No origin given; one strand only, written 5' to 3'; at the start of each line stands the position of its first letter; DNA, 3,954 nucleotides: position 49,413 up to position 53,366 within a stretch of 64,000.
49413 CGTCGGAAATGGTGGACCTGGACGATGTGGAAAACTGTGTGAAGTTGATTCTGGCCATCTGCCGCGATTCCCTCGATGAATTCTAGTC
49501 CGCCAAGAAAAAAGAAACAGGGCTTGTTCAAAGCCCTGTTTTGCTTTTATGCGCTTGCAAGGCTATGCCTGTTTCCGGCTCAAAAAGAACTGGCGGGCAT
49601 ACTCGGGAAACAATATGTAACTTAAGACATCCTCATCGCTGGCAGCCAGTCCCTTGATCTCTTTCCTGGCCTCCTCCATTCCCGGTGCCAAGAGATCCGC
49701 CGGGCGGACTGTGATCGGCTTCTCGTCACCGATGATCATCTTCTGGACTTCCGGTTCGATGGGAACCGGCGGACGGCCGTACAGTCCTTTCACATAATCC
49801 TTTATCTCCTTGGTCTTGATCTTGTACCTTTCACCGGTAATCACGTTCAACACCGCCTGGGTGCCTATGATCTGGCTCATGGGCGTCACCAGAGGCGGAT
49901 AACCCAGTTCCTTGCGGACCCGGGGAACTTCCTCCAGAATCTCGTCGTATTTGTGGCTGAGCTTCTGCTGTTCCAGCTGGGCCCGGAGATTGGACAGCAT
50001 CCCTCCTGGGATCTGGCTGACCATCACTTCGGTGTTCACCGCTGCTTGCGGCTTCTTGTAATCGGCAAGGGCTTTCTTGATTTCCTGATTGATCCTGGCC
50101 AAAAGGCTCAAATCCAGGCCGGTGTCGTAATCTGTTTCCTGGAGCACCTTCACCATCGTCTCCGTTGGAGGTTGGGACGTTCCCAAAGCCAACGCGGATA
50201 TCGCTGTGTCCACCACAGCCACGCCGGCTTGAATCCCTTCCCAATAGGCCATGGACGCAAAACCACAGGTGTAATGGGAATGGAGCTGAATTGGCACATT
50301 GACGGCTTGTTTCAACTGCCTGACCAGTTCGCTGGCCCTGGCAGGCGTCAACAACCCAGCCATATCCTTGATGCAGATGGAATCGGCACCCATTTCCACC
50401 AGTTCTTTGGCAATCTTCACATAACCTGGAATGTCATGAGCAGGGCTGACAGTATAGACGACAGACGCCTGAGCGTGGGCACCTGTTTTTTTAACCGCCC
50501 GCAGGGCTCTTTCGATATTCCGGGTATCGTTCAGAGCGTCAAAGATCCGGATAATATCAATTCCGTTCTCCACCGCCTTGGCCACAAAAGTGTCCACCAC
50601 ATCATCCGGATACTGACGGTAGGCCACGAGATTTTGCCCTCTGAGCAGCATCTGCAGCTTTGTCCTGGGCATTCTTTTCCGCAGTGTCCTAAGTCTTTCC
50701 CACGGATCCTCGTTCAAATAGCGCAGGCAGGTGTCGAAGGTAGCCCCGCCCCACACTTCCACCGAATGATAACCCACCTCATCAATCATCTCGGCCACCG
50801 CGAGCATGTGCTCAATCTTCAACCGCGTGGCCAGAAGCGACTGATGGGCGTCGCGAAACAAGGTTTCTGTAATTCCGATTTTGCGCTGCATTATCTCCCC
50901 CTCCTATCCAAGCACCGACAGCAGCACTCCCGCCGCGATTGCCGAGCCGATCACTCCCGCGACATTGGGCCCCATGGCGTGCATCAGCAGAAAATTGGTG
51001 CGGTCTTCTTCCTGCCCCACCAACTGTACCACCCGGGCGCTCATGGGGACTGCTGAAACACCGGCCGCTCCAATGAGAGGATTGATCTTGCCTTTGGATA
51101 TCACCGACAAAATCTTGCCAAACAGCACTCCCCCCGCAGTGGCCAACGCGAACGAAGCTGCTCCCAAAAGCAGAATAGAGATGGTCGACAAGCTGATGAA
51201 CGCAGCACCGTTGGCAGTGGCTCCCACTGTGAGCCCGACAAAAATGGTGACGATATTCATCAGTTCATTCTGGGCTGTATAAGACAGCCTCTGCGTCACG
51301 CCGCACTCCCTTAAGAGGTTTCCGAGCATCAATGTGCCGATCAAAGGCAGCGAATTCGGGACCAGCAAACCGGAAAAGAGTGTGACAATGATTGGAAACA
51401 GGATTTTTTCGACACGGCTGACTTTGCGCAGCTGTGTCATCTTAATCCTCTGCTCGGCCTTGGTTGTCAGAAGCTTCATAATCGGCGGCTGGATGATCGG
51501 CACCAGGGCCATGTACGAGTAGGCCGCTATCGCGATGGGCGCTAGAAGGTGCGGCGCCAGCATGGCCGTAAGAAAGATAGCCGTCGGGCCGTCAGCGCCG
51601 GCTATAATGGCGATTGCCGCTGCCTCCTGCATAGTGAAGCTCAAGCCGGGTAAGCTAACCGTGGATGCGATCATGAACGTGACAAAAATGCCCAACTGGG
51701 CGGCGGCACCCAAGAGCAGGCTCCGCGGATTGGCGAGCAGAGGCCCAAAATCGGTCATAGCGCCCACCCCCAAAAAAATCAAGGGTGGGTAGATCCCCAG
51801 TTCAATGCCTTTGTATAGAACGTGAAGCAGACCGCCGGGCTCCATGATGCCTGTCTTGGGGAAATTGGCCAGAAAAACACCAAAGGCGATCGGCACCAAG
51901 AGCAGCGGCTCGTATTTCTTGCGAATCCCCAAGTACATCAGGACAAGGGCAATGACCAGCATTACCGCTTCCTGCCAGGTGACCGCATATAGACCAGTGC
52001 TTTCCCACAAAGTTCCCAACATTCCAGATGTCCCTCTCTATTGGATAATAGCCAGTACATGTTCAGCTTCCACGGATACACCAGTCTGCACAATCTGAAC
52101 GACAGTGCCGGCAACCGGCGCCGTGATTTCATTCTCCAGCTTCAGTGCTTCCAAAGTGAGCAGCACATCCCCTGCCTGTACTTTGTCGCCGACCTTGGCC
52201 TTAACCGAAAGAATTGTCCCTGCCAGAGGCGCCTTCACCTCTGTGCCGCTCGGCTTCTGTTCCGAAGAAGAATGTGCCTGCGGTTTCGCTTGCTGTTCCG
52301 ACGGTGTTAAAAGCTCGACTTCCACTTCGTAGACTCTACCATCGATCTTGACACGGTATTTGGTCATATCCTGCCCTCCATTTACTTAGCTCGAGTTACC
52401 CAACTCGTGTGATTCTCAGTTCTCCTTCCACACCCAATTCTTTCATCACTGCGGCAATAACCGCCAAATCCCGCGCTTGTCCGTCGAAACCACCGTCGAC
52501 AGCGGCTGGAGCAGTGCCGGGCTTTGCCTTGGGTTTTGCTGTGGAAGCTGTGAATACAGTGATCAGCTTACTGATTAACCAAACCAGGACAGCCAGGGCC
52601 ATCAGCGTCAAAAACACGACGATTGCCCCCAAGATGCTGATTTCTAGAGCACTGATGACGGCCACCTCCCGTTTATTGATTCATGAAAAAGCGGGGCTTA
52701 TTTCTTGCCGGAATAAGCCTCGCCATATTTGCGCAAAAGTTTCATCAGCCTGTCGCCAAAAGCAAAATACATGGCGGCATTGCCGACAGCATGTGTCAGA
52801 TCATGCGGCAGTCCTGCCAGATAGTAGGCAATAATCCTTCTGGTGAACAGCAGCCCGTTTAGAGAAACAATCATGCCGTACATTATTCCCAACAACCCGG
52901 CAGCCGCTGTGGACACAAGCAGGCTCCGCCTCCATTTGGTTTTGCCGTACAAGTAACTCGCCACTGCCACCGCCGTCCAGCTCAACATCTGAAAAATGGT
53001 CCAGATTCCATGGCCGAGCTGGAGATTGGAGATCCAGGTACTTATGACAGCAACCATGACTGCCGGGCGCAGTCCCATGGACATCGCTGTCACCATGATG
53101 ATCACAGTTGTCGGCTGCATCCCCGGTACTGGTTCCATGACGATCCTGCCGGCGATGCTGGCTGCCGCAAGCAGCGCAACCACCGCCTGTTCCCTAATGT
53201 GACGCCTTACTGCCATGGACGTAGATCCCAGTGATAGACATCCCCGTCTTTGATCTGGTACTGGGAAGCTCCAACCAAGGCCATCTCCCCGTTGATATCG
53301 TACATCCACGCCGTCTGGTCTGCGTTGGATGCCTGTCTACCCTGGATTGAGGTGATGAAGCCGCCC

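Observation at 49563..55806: Single operon linking a LarA-family racemase/epimerase, an SDR dehydrogenase, a putative corrinoid/ECF uptake pair and a four-subunit Na+-pumping oxaloacetate-decarboxylase-type complex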

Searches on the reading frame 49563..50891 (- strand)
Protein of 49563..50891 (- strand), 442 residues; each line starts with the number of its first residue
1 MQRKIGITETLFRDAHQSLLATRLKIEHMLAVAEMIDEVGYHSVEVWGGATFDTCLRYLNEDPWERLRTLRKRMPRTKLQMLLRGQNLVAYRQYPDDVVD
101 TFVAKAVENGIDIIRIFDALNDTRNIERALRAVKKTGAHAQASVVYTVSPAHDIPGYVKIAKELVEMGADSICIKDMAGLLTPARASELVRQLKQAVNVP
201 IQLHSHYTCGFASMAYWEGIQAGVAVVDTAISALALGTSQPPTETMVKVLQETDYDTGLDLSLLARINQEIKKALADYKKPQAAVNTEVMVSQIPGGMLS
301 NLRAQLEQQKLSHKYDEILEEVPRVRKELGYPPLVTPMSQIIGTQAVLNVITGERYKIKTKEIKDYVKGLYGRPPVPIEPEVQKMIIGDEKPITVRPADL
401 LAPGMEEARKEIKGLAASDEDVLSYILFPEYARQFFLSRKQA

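Call 3: search_protein_families(library=pfam, proteins=[window:49563-50891:-], max_evalue=0.01)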
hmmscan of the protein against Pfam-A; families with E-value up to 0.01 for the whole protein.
window:49563-50891:- (442 aa): 2 families
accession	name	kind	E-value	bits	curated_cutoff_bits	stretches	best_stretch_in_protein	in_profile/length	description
PF02436.23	PYC_OADA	-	1.5e-52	178.7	27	1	289-441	1-166/201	Conserved carboxylase domain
PF00682.25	HMGL-like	-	1.4e-18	67.7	29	1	5-269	2-258/260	HMGL-like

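Call 4: search_protein_families(library=ncbifam, proteins=[window:49563-50891:-], max_evalue=0.01)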
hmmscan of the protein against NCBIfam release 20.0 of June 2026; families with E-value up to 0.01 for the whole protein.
window:49563-50891:- (442 aa): 25 families
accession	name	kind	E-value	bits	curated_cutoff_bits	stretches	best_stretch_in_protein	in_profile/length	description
NF006761.0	PRK09282.1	domain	6.3e-222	738.2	402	1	3-441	2-443/591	pyruvate carboxylase subunit B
NF008985.0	PRK12331.1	equivalog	1.8e-210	699.5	718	1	3-441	2-446/465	oxaloacetate decarboxylase subunit alpha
TIGR01108.1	oadA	equivalog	5.6e-204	678.9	756.5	1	7-441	1-442/582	sodium-extruding oxaloacetate decarboxylase subunit alpha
NF010644.0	PRK14041.1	equivalog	2.7e-192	639.5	734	1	6-438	4-439/467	pyruvate carboxylase subunit B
NF010643.0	PRK14040.1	subfamily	3.5e-176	587.2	892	1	2-440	4-454/595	oxaloacetate decarboxylase subunit alpha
NF008984.0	PRK12330.1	equivalog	1e-172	575.4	827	1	1-441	2-451/500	methylmalonyl-CoA carboxytransferase subunit 5S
NF009231.0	PRK12581.1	equivalog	2.6e-162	540.6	954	1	1-441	9-455/468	oxaloacetate decarboxylase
NF010645.0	PRK14042.1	equivalog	7.4e-156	520.4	1182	1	4-441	3-443/596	pyruvate carboxylase subunit B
NF009554.0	PRK12999.1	equivalog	6.4e-120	401.8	965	1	2-439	531-992/1147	pyruvate carboxylase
TIGR01235.1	pyruv_carbox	equivalog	2.8e-103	346.4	1114.45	1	2-437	528-987/1143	pyruvate carboxylase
NF006049.0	PRK08195.1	subfamily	6.4e-20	71.5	229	1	2-279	5-274/344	4-hyroxy-2-oxovalerate/4-hydroxy-2-oxopentanoic acid aldolase,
TIGR03217.1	4OH_2_O_val_ald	equivalog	1.1e-17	64.3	286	1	4-278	2-268/334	4-hydroxy-2-oxovalerate aldolase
TIGR02660.1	nifV_homocitr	equivalog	1.3e-14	54.3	462.9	1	6-285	3-273/365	homocitrate synthase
TIGR02090.1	LEU1_arch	subfamily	2.7e-14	53.1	484.75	1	152-272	138-259/363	isopropylmalate/citramalate/homocitrate synthases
NF002085.0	PRK00915.1-2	subfamily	1.1e-13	50.8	517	1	158-273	157-273/504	2-isopropylmalate synthase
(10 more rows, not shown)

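Call 58: search_solved_structures(query=window:49563-50891:-, max_evalue=1e-20)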
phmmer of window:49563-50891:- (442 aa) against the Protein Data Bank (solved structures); distinct sequences matched with E-value up to 1e-20: 29.
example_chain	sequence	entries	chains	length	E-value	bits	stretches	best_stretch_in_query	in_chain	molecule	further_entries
5ks8_C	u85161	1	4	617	1e-154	518.6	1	4-439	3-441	Pyruvate carboxylase subunit beta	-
2nx9_A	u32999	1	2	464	1e-145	489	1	3-436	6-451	Oxaloacetate decarboxylase 2, subunit alpha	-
1rqb_A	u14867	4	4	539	6.2e-145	486.4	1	3-440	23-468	transcarboxylase 5S subunit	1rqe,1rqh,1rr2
1s3h_A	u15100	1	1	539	2.3e-144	484.6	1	3-440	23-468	transcarboxylase 5S subunit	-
1u5j_A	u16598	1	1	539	2.3e-144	484.6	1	3-440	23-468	transcarboxylase 5S subunit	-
5vz0_A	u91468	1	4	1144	2.2e-84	286.9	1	4-432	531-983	Pyruvate carboxylase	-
5vyw_A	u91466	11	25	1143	3e-84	286.5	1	4-432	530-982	Pyruvate carboxylase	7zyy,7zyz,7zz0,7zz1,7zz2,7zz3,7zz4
5vyz_A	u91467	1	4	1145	3e-84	286.5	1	4-432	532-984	Pyruvate carboxylase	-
3ho8_A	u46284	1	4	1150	2e-80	273.9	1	5-441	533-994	Pyruvate carboxylase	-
8gk8_C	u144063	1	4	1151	2e-80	273.9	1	5-441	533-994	Pyruvate carboxylase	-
4hnv_A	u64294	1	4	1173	2.1e-80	273.9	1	5-441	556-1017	Pyruvate carboxylase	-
4hnu_A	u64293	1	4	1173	2.1e-80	273.9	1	5-441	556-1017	Pyruvate carboxylase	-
4hnt_A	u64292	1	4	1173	2.1e-80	273.9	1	5-441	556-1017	Pyruvate carboxylase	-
3bg5_A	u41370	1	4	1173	2.1e-80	273.9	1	5-441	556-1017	Pyruvate carboxylase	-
3hb9_A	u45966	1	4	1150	7.4e-80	272.1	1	5-441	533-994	Pyruvate carboxylase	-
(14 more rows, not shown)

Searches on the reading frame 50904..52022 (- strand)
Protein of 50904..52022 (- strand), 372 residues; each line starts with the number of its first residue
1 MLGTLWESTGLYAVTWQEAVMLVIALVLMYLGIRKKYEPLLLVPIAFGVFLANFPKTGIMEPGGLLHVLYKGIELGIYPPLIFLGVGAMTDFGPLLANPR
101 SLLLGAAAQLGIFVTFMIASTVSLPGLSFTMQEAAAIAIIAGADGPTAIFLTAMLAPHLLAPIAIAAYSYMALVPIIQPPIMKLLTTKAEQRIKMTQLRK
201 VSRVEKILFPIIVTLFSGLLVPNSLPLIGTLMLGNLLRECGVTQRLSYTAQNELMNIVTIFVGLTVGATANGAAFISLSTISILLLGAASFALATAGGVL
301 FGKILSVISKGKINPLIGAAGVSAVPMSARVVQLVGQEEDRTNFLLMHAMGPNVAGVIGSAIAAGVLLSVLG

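Call 3: search_protein_families(library=pfam, proteins=[window:50904-52022:-], max_evalue=0.01)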
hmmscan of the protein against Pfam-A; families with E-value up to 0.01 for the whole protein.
window:50904-52022:- (372 aa): 1 family
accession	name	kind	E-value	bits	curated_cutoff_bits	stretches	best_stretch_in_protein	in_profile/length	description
PF03977.18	OAD_beta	-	5e-156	519.5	31.6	1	18-371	2-349/349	Na+-transporting oxaloacetate decarboxylase beta subunit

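Call 4: search_protein_families(library=ncbifam, proteins=[window:50904-52022:-], max_evalue=0.01)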
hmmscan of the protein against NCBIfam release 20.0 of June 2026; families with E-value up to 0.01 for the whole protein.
window:50904-52022:- (372 aa): 5 families
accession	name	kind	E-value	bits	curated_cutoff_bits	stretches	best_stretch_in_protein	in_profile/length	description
TIGR01109.1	Na_pump_decarbB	subfamily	5.1e-153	509.3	190.6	1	18-366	2-354/354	sodium ion-translocating decarboxylase subunit beta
NF012020.0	PRK15476.1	subfamily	8.6e-130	433.6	820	2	64-369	121-428/433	oxaloacetate decarboxylase subunit beta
NF012019.0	PRK15475.1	subfamily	9.6e-130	433.5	822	2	64-369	121-428/433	oxaloacetate decarboxylase subunit beta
NF012021.0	PRK15477.1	subfamily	4.3e-129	431.4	824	2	64-369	121-428/433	oxaloacetate decarboxylase subunit beta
TIGR03136.1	malonate_biotin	equivalog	6.2e-47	160.7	596.9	1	80-371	109-396/399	Na+-transporting malonate decarboxylase, carboxybiotin decarboxylase subunit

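Call 57: search_solved_structures(query=window:50904-52022:-, max_evalue=0.001)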
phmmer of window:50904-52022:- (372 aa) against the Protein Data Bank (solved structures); distinct sequences matched with E-value up to 0.001: 1.
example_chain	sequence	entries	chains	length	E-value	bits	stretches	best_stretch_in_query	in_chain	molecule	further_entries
6iva_A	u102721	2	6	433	3.9e-119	401.2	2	62-369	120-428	Oxaloacetate decarboxylase beta chain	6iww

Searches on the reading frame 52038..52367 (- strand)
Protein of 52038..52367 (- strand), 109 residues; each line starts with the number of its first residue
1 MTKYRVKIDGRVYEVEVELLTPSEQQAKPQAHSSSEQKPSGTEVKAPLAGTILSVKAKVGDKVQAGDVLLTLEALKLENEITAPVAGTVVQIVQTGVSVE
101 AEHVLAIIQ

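Call 3: search_protein_families(library=pfam, proteins=[window:52038-52367:-], max_evalue=0.01)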
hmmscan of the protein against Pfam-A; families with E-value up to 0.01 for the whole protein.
window:52038-52367:- (109 aa): 11 families
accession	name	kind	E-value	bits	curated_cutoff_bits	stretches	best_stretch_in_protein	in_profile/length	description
PF00364.28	Biotin_lipoyl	-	4.4e-17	62.1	22.1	1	43-108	2-73/73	Biotin-requiring enzyme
PF13533.13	Biotin_lipoyl_2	-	3.2e-08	33.7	29.8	1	43-73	2-32/32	Biotin-lipoyl like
PF13437.12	HlyD_3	-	8.1e-06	27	22.2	1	44-100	2-58/106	HlyD family secretion protein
PF05896.17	NQRA_N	-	2.9e-05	24.6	25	1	45-93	32-79/94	NqrA N-terminal barrel-sandwich hybrid domain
PF01597.25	GCV_H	-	3.3e-05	24.2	22.2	1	42-92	23-74/122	Glycine cleavage H-protein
PF16576.10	HlyD_D23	-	0.0001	22.1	30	1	33-75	100-142/214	Barrel-sandwich domain of CusB or HlyD membrane-fusion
PF13375.12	RnfC_N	-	0.00023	21.6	25.6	1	53-102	42-90/101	RnfC Barrel sandwich hybrid domain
PF00358.26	PTS_EIIA_1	-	0.00036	20.7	27.2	1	43-97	2-56/127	phosphoenolpyruvate-dependent sugar phosphotransferase system, EIIA 1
PF09891.15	DUF2118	-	0.0024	18.2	20.5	1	40-95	77-134/149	Uncharacterized protein conserved in archaea (DUF2118)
PF16886.11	ATP-synt_ab_Xtn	-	0.005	17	25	1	55-102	14-64/88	ATPsynthase alpha/beta subunit barrel-sandwich domain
PF07831.19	PYNP_C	-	0.0058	16.7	27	0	53-72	34-53/75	Pyrimidine nucleoside phosphorylase C-terminal domain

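Call 4: search_protein_families(library=ncbifam, proteins=[window:52038-52367:-], max_evalue=0.01)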
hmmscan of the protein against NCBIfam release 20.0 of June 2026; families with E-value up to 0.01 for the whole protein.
window:52038-52367:- (109 aa): 39 families (the best 25 are shown)
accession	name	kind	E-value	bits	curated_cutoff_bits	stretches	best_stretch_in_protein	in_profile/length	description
NF010643.0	PRK14040.1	subfamily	1.1e-19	70.3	892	1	3-106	481-592/595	oxaloacetate decarboxylase subunit alpha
NF006761.0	PRK09282.1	domain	8.2e-18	64.2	402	1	7-109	494-590/591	pyruvate carboxylase subunit B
TIGR01108.1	oadA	equivalog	8.6e-18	64.1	756.5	1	3-105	474-582/582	sodium-extruding oxaloacetate decarboxylase subunit alpha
NF005117.0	PRK06549.1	equivalog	1.5e-17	64.4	159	1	23-105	42-126/130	acetyl-CoA carboxylase biotin carboxyl carrier protein subunit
NF004173.0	PRK05641.1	equivalog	1.9e-15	57.7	199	1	28-102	71-146/153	putative acetyl-CoA carboxylase biotin carboxyl carrier protein subunit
NF009554.0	PRK12999.1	equivalog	1.3e-14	53.1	965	1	4-108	1044-1145/1147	pyruvate carboxylase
NF047903.1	MmDecMmdC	equivalog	1.1e-13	51.7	200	1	27-92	48-114/132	methylmalonyl-CoA decarboxylase subunit gamma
TIGR01235.1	pyruv_carbox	equivalog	3.5e-13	48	1114.45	1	23-108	1057-1142/1143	pyruvate carboxylase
TIGR02712.1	urea_carbox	equivalog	3.4e-12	44.9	1303.85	1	25-109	1116-1201/1201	urea carboxylase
NF008814.0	PRK11854.1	equivalog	2.1e-10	39.7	722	1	24-106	88-176/637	pyruvate dehydrogenase complex dihydrolipoyllysine-residue acetyltransferase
NF010645.0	PRK14042.1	equivalog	1.9e-09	36.8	1182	1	23-105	508-590/596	pyruvate carboxylase subunit B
NF004547.1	PRK05889.1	equivalog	3e-09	36.9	75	1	42-109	3-71/71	biotin/lipoyl-binding carrier protein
NF006079.0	PRK08225.1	equivalog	4.9e-09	36.1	95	1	42-108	2-69/70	acetyl-CoA carboxylase biotin carboxyl carrier protein subunit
TIGR00531.1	BCCP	equivalog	5.4e-09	36.7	115.2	1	20-108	58-154/156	acetyl-CoA carboxylase biotin carboxyl carrier protein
NF004309.0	PRK05704.1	equivalog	4.8e-07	29.5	449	1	50-109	17-77/408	2-oxoglutarate dehydrogenase complex dihydrolipoyllysine-residue succinyltransferase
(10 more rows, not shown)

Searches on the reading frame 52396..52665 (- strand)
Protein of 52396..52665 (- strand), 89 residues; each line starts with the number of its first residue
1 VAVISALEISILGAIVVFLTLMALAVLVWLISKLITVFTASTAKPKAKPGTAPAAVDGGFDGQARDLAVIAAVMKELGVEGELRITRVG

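Call 3: search_protein_families(library=pfam, proteins=[window:52396-52665:-], max_evalue=0.01)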
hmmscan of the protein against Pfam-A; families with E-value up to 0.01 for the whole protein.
window:52396-52665:- (89 aa): 1 family
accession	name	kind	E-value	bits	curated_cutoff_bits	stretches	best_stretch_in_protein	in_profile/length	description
PF04277.18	OAD_gamma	-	1.3e-08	35.9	27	1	6-74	3-72/76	Oxaloacetate decarboxylase, gamma chain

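Call 4: search_protein_families(library=ncbifam, proteins=[window:52396-52665:-], max_evalue=0.01)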
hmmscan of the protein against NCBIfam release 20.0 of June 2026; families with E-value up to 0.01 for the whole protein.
window:52396-52665:- (89 aa): 2 families
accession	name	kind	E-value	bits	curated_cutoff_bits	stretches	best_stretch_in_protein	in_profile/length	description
TIGR01195.1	oadG_fam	subfamily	1.1e-07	32.3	36.05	1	5-73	6-75/84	sodium pump decarboxylases, gamma subunit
NF003004.0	PRK03814.1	equivalog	0.0045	17.3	84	1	5-47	10-53/86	oxaloacetate decarboxylase subunit gamma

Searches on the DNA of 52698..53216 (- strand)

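Call 54: search_rna_families(sources=[L085, L086, L087, L088], threshold=gathering)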
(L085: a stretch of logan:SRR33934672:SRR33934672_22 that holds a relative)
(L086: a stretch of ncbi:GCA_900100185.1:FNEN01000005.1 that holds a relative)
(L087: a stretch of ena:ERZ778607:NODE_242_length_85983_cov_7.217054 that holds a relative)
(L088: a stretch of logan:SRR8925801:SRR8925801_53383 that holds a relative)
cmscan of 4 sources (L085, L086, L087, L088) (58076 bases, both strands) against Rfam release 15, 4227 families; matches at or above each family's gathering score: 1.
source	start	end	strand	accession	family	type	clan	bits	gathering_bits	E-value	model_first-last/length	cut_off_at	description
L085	5211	5390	+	RF00174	Cobalamin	Cis-reg; riboswitch;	CL00101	118.1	31.5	5.1e-29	1-189/189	no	Cobalamin riboswitch aptamer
